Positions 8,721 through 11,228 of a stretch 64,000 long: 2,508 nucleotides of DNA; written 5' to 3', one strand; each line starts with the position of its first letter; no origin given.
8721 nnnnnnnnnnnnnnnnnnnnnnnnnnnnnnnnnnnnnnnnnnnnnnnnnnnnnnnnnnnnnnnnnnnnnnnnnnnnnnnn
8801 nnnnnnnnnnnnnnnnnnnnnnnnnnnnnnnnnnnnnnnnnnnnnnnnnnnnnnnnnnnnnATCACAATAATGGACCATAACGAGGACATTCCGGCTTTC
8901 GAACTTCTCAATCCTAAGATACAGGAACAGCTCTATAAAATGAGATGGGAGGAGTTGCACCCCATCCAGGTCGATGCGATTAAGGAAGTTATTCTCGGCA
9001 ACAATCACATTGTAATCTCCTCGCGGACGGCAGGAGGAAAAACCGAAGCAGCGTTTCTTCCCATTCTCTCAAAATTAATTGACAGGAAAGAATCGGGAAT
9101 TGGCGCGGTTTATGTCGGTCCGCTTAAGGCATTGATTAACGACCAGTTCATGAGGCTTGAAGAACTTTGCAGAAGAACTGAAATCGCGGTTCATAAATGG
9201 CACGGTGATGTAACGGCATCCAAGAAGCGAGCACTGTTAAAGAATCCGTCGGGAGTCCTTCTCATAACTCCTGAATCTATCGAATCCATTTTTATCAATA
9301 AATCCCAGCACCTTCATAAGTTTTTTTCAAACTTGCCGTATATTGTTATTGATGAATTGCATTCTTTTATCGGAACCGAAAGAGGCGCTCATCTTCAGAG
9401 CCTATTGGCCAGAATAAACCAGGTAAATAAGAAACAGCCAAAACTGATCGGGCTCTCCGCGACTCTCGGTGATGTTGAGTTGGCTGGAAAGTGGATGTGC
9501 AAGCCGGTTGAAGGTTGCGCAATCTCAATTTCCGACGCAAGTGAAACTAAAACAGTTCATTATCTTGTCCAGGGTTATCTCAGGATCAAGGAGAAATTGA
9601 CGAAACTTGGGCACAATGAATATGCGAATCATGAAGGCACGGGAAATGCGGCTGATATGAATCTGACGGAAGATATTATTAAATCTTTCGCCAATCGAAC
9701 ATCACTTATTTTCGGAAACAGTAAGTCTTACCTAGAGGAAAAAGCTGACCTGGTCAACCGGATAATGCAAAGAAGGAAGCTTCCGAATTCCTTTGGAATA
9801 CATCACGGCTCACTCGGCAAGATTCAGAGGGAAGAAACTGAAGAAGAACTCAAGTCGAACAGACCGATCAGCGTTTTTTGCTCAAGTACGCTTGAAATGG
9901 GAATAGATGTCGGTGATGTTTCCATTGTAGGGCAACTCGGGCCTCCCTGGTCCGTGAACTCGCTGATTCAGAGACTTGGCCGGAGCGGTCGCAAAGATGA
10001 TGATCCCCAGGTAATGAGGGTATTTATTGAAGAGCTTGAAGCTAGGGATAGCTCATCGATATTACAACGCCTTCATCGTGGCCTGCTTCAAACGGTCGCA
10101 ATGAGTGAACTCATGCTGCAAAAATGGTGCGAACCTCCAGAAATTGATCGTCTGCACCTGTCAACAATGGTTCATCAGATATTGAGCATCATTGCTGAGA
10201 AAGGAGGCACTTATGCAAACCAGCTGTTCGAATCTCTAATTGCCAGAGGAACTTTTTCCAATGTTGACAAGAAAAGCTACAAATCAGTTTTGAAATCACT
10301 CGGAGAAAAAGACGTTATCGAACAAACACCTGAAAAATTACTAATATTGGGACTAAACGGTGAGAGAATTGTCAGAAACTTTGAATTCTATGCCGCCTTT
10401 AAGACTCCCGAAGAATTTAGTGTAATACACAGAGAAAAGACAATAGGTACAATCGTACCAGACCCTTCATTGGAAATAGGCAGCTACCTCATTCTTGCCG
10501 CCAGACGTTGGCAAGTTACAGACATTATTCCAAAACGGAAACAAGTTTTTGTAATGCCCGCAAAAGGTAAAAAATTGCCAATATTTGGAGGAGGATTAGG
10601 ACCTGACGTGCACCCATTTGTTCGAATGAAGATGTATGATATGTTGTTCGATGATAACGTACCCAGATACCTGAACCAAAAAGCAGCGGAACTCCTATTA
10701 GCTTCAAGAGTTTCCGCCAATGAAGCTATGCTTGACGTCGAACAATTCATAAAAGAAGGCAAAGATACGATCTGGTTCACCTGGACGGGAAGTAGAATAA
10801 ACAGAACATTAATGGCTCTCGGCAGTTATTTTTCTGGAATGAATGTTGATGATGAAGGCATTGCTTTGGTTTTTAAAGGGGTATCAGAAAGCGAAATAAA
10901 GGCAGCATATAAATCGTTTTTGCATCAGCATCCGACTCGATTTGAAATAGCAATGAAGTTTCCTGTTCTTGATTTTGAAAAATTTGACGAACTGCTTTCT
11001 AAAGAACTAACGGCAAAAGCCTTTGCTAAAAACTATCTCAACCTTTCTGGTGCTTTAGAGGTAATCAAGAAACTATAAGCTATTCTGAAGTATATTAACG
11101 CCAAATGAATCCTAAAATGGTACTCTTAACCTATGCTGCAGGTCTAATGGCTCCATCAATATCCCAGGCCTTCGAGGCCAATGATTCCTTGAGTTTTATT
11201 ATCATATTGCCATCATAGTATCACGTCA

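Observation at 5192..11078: Low-GC three-gene operon: TerB-repeat membrane protein + BrxD-like ATPase + Lhr-like helicase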

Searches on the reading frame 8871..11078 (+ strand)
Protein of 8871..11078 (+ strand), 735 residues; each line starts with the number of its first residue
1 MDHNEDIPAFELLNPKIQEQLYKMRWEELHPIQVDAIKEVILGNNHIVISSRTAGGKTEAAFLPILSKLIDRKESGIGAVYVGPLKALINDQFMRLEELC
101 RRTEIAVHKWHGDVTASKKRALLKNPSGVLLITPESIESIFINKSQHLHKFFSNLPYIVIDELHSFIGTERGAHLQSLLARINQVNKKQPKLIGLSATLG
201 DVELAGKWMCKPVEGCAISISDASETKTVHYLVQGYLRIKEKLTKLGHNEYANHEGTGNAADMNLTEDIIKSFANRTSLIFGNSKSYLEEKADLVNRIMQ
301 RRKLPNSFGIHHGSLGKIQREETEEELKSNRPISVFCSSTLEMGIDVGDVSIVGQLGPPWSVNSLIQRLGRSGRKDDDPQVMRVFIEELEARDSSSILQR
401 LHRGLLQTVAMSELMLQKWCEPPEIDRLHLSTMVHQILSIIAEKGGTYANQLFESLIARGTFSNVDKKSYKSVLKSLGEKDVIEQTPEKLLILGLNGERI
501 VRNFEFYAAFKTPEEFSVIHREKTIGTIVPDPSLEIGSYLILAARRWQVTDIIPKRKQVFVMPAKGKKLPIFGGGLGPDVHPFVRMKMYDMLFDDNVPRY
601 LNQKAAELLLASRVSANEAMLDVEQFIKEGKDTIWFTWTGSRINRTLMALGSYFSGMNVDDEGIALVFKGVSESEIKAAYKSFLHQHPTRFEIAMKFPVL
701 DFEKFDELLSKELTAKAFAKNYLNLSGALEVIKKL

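Call 4: search_protein_families(library=pfam, proteins=[window:8871-11078:+], max_evalue=0.1)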
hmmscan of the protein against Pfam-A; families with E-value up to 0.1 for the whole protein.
window:8871-11078:+ (735 aa): 5 families
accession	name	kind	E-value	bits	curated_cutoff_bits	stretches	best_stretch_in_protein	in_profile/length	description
PF00270.35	DEAD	-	2.1e-33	115.8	26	1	31-200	2-161/167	DEAD/DEAH box helicase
PF00271.37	Helicase_C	-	8.1e-17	61.9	23.5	1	268-375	8-109/110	Helicase conserved C-terminal domain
PF04851.21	ResIII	-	5.2e-08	33.4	22.5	1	28-199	3-162/164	Type III restriction enzyme, res subunit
PF19306.5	WH_Lhr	-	0.024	14.5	27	0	534-568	133-165/168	Large helicase-related protein, winged helix domain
PF22590.2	Cas3-like_C_2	-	0.031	15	27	1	299-376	23-105/106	CRISPR-associated nuclease/helicase Cas3, C-terminal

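Call 5: search_protein_families(library=padloc, proteins=[window:8871-11078:+], max_evalue=0.1)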
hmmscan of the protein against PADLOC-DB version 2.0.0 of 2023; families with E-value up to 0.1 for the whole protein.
window:8871-11078:+ (735 aa): 67 families (the best 25 are shown)
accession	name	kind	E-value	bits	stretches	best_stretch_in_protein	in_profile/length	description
PDLC03960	SngC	-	4.1e-231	767.6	1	9-734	5-719/720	-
PDLC02503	BrxHI|BrxHII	-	1.9e-124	414.5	1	9-733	4-689/698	BrxHI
PDLC02501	BrxHI|BrxHII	-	8.4e-70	233.9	1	23-678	18-641/925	BrxHI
PDLC02897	DpdJ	-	3.7e-27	92.6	1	46-479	116-541/1570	DpdJ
PDLC00037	DruE3|DruE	-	6.9e-21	71.7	2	36-202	109-302/2055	SNF2 family N-terminal domain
PDLC00036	DruE3|DruE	-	1.3e-18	63.6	2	33-201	97-287/2023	SNF2 family N-terminal domain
PDLC00192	HamB1|HamB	-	2.3e-18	63.3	1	25-211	265-446/1104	DEAD-box helicase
PDLC00035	DruE3|DruE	-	9.8e-18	61.3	2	45-201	120-301/1460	SNF2 family N-terminal domain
PDLC03928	PsyrT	-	1.6e-17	61.1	2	23-165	17-153/689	-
PDLC00194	HamB1|HamB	-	2.5e-17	60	2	25-209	226-403/995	DEAD-box helicase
PDLC01252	Cas3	-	4.6e-14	50.6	1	47-391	2-304/324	CAS-I; effector_G3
PDLC02896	DpdJ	-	2.3e-13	46.8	3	121-202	331-415/1487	DpdJ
PDLC00188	HamB1|HamB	-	1.1e-12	45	1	27-219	241-428/1037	DEAD-box helicase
PDLC02864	DpdF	-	1e-11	42.4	2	26-164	20-146/610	DpdF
PDLC00013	DruE1|DruE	-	1e-11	41.5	2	33-104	96-175/1776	SNF2 family N-terminal domain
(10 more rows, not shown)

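Call 16: search_protein_families(library=ncbifam, proteins=[window:8871-11078:+], max_evalue=0.001)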
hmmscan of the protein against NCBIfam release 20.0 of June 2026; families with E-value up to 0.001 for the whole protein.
window:8871-11078:+ (735 aa): 25 families
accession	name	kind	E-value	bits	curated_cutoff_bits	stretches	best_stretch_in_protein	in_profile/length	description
TIGR04121.1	DEXH_lig_assoc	equivalog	4.3e-58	196.7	850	1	23-475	9-432/804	ligase-associated DNA damage response DEXH box helicase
NF010338.0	PRK13767.1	equivalog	3.3e-54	184.5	849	1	6-376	12-386/877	ATP-dependent helicase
TIGR03817.1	DECH_helic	hypoth_equivalog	1.3e-31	109.6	874.1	1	13-381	21-379/742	helicase/secretion neighborhood putative DEAH-box helicase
NF007284.0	PRK09751.1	equivalog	5.8e-28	96.7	1496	2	37-292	37-309/1538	ATP-dependent helicase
NF040935.1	helicase_Hel308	equivalog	3.3e-21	75.1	1200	1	13-304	11-276/704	ATP-dependent DNA helicase Hel308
NF002654.0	PRK02362.1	equivalog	5.8e-20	71.2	887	1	13-211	8-193/739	ATP-dependent DNA helicase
NF001308.0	PRK00254.1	equivalog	2.6e-18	65.6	1216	1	15-209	10-189/720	ATP-dependent DNA helicase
NF053631.1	RNA_helic_CshA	equivalog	3.2e-15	56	646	1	13-391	6-346/434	degradosome RNA helicase CshA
NF002251.0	PRK01172.1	equivalog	1.3e-13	50.1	891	1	28-346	22-326/674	ATP-dependent DNA helicase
TIGR00614.1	recQ_fam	subfamily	5.1e-13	48.6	219.8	1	25-408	8-352/470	RecQ family ATP-dependent DNA helicase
NF008744.0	PRK11776.1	equivalog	6.2e-13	48.1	524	1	13-395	11-355/460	ATP-dependent RNA helicase DbpA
NF008394.0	PRK11192.1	equivalog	6.9e-11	41.6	507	1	13-172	10-167/441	ATP-dependent RNA helicase SrmB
NF041067.1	DpdJ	equivalog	6e-10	37.4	800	1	157-201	364-407/1482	protein DpdJ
TIGR01389.1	recQ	equivalog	1e-09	37.4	640.2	1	269-386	218-329/591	DNA helicase RecQ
TIGR01587.1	cas3_core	equivalog_domain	1.5e-09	37.4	102.45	1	47-379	2-323/358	CRISPR-associated helicase Cas3'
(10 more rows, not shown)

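Call 29: search_solved_structures(query=window:8871-11075:+, max_evalue=0.001)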
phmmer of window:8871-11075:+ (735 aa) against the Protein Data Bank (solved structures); distinct sequences matched with E-value up to 0.001: 87 (the best 60 are shown).
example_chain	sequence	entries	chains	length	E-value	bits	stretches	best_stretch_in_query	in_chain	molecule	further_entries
5v9x_A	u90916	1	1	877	1.8e-32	115.8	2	30-209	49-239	ATP-dependent DNA helicase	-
7lhl_A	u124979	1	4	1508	1.5e-31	112.8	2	30-209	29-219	ATP-dependent DNA helicase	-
6znp_A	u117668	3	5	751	3.2e-23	85.2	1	8-382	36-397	Uncharacterized ATP-dependent helicase YprA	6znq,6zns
8alz_B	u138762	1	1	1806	5.8e-23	84.4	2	13-209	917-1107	Activating signal cointegrator 1 complex subunit 3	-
6qv3_A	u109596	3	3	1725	4.3e-22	81.5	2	28-201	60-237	Pre-mRNA splicing helicase-like protein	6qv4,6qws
5m59_A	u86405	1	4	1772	4.7e-22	81.4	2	28-201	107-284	Pre-mRNA splicing helicase-like protein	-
7zpq_CA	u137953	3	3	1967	2.4e-20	75.7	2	7-209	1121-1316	SLH1 isoform 1 | RQC trigger complex helicase SLH1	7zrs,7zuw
8ro0_B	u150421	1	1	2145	4.4e-19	71.6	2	27-203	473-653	U5 small nuclear ribonucleoprotein 200 kDa helicase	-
6qdv_B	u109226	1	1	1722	2.1e-18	69.3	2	8-209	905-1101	U5 small nuclear ribonucleoprotein 200 kDa helicase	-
4f91_B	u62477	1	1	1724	2.1e-18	69.3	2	8-209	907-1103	U5 small nuclear ribonucleoprotein 200 kDa helicase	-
4f92_B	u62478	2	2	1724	2.1e-18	69.3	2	8-209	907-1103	U5 small nuclear ribonucleoprotein 200 kDa helicase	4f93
5urj_A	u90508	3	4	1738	2.1e-18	69.3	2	8-209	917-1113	U5 small nuclear ribonucleoprotein 200 kDa helicase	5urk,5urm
4kit_B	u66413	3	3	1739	2.1e-18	69.3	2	8-209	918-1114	U5 small nuclear ribonucleoprotein 200 kDa helicase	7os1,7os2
4bgd_A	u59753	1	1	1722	2.1e-18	69.3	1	21-217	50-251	PRE-MRNA-SPLICING HELICASE BRR2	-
6s8q_B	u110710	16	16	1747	2.2e-18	69.3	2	8-209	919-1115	U5 small nuclear ribonucleoprotein 200 kDa helicase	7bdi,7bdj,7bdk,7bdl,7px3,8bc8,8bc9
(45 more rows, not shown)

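Call 51: search_solved_structures(query=A2, max_evalue=0.00001, show_alignments=1)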
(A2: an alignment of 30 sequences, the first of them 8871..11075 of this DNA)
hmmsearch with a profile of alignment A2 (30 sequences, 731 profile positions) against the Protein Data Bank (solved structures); distinct sequences matched with E-value up to 0.00001: 191 (the best 60 are shown).
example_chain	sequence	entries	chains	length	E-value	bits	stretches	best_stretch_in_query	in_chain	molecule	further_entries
5v9x_A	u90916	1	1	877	4.8e-60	206.8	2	30-295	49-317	ATP-dependent DNA helicase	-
7lhl_A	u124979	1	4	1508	4.6e-59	203.6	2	30-295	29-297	ATP-dependent DNA helicase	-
6znp_A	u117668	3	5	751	3.5e-48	167.6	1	11-377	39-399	Uncharacterized ATP-dependent helicase YprA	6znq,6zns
8alz_B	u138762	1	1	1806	1.3e-45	159.1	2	26-339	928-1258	Activating signal cointegrator 1 complex subunit 3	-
6qv3_A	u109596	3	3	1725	3.4e-45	157.7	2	27-305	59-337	Pre-mRNA splicing helicase-like protein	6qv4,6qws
5m59_A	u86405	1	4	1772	3.8e-45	157.6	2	27-305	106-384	Pre-mRNA splicing helicase-like protein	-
6qdv_B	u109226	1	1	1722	8.7e-43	149.8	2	26-318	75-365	U5 small nuclear ribonucleoprotein 200 kDa helicase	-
4f91_B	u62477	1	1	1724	8.7e-43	149.8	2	26-318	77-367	U5 small nuclear ribonucleoprotein 200 kDa helicase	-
4f92_B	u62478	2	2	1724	8.7e-43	149.8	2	26-318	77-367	U5 small nuclear ribonucleoprotein 200 kDa helicase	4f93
5urj_A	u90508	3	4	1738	9e-43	149.7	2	26-318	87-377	U5 small nuclear ribonucleoprotein 200 kDa helicase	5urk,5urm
4kit_B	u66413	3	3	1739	9.1e-43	149.7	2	26-318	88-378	U5 small nuclear ribonucleoprotein 200 kDa helicase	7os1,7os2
6s8q_B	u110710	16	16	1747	9.3e-43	149.7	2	26-318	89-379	U5 small nuclear ribonucleoprotein 200 kDa helicase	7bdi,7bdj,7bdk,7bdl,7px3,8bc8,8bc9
6s9i_B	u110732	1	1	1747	1.6e-42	148.9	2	26-318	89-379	U5 small nuclear ribonucleoprotein 200 kDa helicase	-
3jcr_C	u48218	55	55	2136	2.1e-42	148.5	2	26-318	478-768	hBrr2 | U5 small nuclear ribonucleoprotein 200 kDa helicase | Brr2, U5 small nuclear ribonucleoprotein 200 kDa helicase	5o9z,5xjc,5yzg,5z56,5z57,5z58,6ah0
6s8o_B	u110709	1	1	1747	2.2e-42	148.4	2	26-318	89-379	U5 small nuclear ribonucleoprotein 200 kDa helicase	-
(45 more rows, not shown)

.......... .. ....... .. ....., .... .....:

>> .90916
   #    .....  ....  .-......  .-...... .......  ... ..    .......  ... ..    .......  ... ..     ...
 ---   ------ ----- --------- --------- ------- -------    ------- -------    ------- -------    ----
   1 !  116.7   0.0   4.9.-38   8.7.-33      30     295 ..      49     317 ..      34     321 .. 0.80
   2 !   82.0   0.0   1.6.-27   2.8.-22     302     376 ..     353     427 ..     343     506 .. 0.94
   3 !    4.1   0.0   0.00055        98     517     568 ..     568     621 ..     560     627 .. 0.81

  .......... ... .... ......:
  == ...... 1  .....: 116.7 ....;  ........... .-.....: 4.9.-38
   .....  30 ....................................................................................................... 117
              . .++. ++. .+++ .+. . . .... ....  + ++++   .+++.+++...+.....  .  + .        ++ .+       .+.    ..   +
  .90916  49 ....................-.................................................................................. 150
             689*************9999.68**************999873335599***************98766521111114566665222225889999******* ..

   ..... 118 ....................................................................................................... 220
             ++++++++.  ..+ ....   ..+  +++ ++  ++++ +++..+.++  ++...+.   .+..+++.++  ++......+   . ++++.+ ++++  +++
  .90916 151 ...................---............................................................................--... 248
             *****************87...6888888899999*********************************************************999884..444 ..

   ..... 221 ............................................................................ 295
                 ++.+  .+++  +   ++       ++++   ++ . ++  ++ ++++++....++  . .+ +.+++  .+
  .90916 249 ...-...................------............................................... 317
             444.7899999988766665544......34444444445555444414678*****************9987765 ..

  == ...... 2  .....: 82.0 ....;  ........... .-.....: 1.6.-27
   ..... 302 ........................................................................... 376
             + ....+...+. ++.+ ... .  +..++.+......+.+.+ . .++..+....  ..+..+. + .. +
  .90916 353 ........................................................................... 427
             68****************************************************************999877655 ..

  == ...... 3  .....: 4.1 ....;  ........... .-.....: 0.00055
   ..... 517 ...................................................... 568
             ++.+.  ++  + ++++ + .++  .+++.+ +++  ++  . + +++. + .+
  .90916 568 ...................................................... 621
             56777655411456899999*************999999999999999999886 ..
